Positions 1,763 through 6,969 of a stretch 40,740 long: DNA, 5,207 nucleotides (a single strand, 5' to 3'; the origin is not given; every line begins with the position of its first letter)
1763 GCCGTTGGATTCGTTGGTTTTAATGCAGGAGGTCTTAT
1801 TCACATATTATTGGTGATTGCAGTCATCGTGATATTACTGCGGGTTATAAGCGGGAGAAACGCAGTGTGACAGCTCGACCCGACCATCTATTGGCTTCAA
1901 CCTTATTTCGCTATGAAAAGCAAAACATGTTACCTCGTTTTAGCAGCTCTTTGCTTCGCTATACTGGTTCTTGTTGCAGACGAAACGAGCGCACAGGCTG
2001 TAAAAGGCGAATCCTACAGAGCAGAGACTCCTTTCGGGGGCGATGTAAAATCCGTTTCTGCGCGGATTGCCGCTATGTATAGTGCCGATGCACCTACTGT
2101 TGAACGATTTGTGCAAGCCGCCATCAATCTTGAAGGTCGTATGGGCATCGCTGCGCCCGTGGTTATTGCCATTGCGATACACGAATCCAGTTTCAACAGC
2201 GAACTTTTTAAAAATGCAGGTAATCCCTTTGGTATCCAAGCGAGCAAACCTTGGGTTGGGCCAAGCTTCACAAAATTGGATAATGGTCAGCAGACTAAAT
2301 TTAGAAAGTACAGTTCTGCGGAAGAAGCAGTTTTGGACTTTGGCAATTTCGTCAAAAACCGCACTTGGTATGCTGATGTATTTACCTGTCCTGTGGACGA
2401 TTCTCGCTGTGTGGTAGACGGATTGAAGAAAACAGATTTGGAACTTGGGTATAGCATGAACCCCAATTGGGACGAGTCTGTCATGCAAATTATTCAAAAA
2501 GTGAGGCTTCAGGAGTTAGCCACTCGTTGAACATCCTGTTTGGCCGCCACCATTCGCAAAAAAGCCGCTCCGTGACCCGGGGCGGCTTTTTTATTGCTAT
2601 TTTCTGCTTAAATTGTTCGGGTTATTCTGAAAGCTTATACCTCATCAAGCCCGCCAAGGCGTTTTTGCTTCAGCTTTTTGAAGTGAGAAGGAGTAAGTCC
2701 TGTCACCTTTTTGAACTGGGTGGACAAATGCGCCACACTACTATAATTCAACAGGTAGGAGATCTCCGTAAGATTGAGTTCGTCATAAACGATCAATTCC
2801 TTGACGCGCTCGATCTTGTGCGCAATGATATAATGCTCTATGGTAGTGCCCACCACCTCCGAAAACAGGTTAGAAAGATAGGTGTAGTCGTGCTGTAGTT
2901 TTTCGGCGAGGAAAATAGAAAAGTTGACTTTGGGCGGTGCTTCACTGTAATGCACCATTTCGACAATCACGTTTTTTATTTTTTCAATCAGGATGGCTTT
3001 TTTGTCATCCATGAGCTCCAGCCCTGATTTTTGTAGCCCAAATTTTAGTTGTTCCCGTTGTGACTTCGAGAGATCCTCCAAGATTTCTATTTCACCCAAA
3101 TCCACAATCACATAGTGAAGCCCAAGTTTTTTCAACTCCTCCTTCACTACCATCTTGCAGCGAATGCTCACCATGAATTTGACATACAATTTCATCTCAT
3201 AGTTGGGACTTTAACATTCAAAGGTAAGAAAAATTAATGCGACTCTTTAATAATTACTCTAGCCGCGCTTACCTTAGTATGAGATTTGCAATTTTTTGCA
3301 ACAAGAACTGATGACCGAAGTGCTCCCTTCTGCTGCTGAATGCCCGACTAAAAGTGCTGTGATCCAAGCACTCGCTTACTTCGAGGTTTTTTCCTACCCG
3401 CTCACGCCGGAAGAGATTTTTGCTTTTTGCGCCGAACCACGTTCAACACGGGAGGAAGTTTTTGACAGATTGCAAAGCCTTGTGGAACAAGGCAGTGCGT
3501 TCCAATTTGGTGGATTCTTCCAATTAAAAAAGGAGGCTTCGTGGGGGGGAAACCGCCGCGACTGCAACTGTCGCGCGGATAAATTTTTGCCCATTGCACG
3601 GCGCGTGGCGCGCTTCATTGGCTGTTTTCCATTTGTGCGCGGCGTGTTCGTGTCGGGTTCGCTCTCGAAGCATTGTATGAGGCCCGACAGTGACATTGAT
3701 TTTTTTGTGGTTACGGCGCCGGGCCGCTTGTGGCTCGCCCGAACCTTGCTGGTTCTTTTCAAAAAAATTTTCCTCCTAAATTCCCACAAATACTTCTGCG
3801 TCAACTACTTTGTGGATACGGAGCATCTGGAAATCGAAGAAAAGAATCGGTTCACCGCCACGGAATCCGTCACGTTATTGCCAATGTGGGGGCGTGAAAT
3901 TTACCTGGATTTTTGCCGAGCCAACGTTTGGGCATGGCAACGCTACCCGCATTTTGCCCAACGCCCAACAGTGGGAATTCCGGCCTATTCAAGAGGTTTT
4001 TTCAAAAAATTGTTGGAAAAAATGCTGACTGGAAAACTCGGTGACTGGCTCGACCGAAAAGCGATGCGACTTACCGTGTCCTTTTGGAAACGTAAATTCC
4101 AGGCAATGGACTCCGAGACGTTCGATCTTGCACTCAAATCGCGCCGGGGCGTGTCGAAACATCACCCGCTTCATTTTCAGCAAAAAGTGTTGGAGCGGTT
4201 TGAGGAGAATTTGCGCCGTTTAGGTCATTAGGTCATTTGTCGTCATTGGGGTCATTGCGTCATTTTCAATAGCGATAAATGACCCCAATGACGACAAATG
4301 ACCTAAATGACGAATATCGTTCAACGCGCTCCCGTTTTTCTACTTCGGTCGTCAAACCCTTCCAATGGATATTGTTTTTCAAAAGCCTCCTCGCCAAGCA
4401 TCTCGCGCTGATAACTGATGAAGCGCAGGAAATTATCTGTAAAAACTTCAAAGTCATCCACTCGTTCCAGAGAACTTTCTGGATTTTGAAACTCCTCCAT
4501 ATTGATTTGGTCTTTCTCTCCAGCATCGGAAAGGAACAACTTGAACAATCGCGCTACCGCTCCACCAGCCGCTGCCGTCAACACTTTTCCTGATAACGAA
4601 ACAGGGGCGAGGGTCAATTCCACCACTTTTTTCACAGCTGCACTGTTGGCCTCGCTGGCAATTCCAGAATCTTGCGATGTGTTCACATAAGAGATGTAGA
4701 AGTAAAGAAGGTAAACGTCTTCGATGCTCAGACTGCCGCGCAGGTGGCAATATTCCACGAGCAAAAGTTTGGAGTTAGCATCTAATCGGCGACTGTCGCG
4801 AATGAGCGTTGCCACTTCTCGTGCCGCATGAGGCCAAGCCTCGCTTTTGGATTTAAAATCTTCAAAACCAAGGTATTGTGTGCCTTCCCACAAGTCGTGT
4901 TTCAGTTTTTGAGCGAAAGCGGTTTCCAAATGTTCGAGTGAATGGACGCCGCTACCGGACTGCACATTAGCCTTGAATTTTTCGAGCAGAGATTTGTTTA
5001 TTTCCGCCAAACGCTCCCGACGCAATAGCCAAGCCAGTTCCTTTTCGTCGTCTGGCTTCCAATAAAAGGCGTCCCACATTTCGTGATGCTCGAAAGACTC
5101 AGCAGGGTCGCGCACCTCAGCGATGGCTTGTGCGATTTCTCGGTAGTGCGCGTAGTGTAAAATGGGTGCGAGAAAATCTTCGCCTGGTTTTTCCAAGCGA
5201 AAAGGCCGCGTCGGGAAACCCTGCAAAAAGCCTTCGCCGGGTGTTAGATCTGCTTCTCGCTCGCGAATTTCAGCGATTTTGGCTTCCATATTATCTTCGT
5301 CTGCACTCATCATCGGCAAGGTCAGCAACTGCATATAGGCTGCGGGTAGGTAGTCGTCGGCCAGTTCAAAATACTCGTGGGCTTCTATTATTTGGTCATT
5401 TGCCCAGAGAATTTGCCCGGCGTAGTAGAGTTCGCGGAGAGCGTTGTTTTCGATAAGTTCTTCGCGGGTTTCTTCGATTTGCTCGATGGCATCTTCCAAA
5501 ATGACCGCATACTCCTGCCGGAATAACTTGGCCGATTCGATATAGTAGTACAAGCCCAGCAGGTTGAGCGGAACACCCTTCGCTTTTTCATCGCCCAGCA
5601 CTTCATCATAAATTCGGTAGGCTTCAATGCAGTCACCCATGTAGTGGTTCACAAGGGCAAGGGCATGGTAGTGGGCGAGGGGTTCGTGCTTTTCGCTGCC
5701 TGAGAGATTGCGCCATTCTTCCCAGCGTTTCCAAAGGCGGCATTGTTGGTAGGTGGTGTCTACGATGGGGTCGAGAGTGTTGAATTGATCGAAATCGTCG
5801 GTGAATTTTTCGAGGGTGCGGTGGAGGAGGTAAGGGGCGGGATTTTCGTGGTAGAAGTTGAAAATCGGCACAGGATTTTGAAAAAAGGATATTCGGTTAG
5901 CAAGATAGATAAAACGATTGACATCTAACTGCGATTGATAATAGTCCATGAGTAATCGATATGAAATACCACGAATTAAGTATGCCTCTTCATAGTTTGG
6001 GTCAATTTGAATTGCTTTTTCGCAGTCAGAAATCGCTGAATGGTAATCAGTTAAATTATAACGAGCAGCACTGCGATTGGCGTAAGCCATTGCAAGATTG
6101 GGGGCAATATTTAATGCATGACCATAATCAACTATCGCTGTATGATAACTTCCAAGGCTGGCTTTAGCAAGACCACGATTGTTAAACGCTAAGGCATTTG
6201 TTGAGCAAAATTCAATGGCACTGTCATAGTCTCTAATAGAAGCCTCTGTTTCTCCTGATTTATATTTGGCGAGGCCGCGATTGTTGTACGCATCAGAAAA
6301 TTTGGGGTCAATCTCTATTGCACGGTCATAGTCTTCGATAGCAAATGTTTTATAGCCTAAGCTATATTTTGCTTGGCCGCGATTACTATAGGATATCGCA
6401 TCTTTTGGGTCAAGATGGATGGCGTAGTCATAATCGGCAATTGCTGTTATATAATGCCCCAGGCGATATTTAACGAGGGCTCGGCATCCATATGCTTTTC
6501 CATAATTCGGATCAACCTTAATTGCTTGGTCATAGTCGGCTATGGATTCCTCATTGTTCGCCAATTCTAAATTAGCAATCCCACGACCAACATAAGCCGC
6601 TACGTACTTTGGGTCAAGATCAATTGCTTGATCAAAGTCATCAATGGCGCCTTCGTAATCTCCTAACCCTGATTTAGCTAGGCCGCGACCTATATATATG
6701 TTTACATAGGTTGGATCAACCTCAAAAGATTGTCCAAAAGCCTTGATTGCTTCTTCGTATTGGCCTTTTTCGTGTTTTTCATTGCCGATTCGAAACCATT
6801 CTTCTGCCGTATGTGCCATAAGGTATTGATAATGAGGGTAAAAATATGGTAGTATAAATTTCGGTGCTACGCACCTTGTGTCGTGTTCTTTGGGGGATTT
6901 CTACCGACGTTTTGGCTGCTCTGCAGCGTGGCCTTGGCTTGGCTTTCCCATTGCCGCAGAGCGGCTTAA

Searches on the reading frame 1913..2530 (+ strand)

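Call 88: search_protein_families(library=pfam, proteins=[window:1913-2530:+], max_evalue=0.001)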
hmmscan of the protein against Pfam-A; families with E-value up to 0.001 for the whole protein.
window:1913-2530:+ (205 aa): 1 family
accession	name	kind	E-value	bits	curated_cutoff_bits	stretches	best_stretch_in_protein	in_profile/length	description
PF01832.25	Glucosaminidase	-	2.5e-16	60.9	30.2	1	68-198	2-122/123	Mannosyl-glycoprotein endo-beta-N-acetylglucosaminidase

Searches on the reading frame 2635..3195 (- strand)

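Call 88: search_protein_families(library=pfam, proteins=[window:2635-3195:-], max_evalue=0.001)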
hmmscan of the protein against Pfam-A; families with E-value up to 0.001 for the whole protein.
window:2635-3195:- (186 aa): 2 families
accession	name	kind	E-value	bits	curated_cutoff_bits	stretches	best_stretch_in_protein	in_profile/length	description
PF12833.13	HTH_18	-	2e-16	60.5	33.6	1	96-174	1-79/80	Helix-turn-helix domain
PF00165.29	HTH_AraC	-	6.8e-10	39.3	26.6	1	139-170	8-38/42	Bacterial regulatory helix-turn-helix proteins, AraC family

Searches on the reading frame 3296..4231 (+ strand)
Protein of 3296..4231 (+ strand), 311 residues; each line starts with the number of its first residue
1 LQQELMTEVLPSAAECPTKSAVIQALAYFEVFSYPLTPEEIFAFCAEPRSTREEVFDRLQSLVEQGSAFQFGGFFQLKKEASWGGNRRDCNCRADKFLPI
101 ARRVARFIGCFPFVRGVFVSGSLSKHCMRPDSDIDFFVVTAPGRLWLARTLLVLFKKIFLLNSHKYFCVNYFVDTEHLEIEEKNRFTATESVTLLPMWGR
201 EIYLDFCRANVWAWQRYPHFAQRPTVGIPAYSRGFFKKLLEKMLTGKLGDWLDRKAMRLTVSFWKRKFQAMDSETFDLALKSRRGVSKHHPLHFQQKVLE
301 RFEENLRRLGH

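Call 88: search_protein_families(library=pfam, proteins=[window:3296-4231:+], max_evalue=0.001)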
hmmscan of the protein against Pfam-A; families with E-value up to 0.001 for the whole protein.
window:3296-4231:+ (311 aa): 1 family
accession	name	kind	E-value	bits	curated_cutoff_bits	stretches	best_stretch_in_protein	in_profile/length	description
PF01909.29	NTP_transf_2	-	0.00066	20.5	21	0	114-158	14-58/93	Nucleotidyltransferase domain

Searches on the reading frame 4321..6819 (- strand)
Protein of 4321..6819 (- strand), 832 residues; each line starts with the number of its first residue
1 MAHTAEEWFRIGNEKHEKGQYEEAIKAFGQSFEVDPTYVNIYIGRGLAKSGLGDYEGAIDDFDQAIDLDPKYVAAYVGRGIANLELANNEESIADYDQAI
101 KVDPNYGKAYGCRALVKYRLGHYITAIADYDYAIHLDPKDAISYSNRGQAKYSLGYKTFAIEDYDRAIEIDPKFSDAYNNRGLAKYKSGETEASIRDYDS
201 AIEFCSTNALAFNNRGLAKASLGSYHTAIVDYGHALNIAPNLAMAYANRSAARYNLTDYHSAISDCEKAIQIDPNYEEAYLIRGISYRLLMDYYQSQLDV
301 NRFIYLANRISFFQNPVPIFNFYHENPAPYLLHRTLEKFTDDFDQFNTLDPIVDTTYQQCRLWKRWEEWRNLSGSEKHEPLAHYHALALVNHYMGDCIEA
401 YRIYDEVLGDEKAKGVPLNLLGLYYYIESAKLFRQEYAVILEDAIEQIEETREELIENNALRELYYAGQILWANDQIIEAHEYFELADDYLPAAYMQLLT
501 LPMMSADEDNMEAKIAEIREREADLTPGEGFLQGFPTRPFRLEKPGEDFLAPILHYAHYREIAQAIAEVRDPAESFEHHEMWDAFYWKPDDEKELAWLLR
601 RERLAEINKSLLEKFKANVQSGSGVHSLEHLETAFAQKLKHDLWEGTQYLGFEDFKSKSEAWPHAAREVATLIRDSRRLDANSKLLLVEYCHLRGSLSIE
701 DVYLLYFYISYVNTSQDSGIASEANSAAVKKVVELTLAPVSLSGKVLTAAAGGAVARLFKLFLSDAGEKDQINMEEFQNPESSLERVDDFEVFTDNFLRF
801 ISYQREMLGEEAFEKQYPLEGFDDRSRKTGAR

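Call 88: search_protein_families(library=pfam, proteins=[window:4321-6819:-], max_evalue=0.001)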
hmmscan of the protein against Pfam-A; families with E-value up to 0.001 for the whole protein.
window:4321-6819:- (832 aa): 13 families
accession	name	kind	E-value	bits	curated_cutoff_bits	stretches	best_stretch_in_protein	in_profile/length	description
PF13414.12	TPR_11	-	1e-51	172.8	26.8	6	12-50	1-39/42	TPR repeat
PF00515.34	TPR_1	-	4.4e-47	156.5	27.8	5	40-72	2-34/34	Tetratricopeptide repeat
PF07719.23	TPR_2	-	1.3e-40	134.6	27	3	41-72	3-34/34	Tetratricopeptide repeat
PF13431.12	TPR_17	-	2.6e-30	102.6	24.4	1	164-194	2-32/34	Tetratricopeptide repeat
PF13181.12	TPR_8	-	6e-30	101.3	25.7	1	40-72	2-34/34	Tetratricopeptide repeat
PF13371.12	TPR_9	-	6.1e-24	84.3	35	2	88-142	10-64/73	Tetratricopeptide repeat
PF13432.12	TPR_16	-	2.7e-14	53.7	32.7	1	45-104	3-62/65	Tetratricopeptide repeat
PF13424.12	TPR_12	-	9.6e-14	51.8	30.1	0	15-70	13-76/77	Tetratricopeptide repeat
PF14559.12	TPR_19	-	2.8e-10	40.8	25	0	53-105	5-57/68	Tetratricopeptide repeat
PF13428.12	TPR_14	-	5.7e-09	36.2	23.5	0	41-79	3-41/44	Tetratricopeptide repeat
PF23914.1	TPR_CcmH_CycH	-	2e-07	31.5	42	0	52-139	63-153/158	Cytochrome c-type biogenesis protein H TPR domain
PF01239.28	PPTA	-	0.00097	19.2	29.5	0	161-182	5-26/32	Protein prenyltransferase alpha subunit repeat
PF25062.1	ARM_TT21_N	-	0.00098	19.3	40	0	438-498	75-137/222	Tetratricopeptide repeat protein 21 N-terminal ARM repeat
